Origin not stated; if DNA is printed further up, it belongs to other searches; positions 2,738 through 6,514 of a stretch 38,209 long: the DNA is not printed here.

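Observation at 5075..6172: Conserved ~365-aa N-terminal module that I cannot assign to a named family, with an invariant H-x-C at its start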

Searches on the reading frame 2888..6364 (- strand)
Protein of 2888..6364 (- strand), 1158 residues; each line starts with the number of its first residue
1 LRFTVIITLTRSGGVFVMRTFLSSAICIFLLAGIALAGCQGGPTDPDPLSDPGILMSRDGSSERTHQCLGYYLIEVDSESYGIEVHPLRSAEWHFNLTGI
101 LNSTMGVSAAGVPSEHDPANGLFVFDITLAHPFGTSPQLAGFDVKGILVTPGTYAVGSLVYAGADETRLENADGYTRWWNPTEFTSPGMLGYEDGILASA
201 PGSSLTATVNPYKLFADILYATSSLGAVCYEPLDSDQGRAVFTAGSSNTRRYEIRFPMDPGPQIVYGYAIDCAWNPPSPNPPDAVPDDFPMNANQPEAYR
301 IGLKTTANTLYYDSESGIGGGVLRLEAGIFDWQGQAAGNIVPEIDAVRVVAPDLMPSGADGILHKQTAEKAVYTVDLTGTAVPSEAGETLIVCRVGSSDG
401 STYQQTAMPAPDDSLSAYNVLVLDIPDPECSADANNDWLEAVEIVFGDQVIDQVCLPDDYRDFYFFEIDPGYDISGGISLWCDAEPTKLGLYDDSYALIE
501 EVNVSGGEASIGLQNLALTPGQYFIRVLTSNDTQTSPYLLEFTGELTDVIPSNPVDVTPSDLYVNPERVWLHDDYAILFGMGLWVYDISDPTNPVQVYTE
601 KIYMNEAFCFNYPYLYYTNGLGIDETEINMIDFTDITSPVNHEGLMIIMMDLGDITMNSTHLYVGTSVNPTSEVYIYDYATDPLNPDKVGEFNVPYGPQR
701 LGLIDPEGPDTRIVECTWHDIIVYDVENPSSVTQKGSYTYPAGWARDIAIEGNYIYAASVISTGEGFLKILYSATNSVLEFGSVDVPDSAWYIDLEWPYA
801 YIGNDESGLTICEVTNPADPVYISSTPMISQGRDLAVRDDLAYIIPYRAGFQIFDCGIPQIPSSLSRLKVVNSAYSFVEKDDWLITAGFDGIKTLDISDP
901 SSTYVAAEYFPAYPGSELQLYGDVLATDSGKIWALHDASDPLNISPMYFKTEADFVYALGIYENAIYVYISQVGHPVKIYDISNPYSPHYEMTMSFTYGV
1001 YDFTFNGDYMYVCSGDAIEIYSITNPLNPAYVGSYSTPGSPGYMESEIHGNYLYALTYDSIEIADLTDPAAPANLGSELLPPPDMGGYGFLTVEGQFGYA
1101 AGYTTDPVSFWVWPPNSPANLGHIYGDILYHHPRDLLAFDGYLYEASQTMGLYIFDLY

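Call 4: search_protein_families(library=pfam, proteins=[window:2888-6364:-], max_evalue=1)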
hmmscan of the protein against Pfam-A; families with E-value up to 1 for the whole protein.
window:2888-6364:- (1158 aa): 2 families
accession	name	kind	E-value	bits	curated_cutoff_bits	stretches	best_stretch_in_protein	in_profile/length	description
PF08309.17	LVIVD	-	2.2e-12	46.5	20.2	3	799-824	13-38/42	LVIVD repeat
PF09826.15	Beta_propel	-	0.00055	19.4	22.4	0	1018-1066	92-138/495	Beta propeller domain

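Call 5: search_protein_families(library=ncbifam, proteins=[window:2888-6364:-], max_evalue=1)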
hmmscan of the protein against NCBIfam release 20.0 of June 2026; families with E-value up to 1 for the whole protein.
window:2888-6364:- (1158 aa): 1 family
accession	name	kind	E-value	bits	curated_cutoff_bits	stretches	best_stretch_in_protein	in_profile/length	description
TIGR04312.1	choice_anch_B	subfamily_domain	6e-09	35.6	100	1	780-856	25-107/364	choice-of-anchor B family protein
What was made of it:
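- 2891..4729 (-): Copy 1 LVIVD-repeat beta-propeller region (aa 546-1158). Outside the finding, listed for context. TIGR04312 choice-of-anchor B E 6e-9, below its cutoff (calls 4, 5).
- On LVIVD repeat / choice-of-anchor B: LVIVD matches lie at aa ~780-1060, in the propeller and never in aa 65-430 (calls 4, 5).
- Closest known: LVIVD-repeat cell-surface proteins. Same: It weakly matches choice-of-anchor B (call 5).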
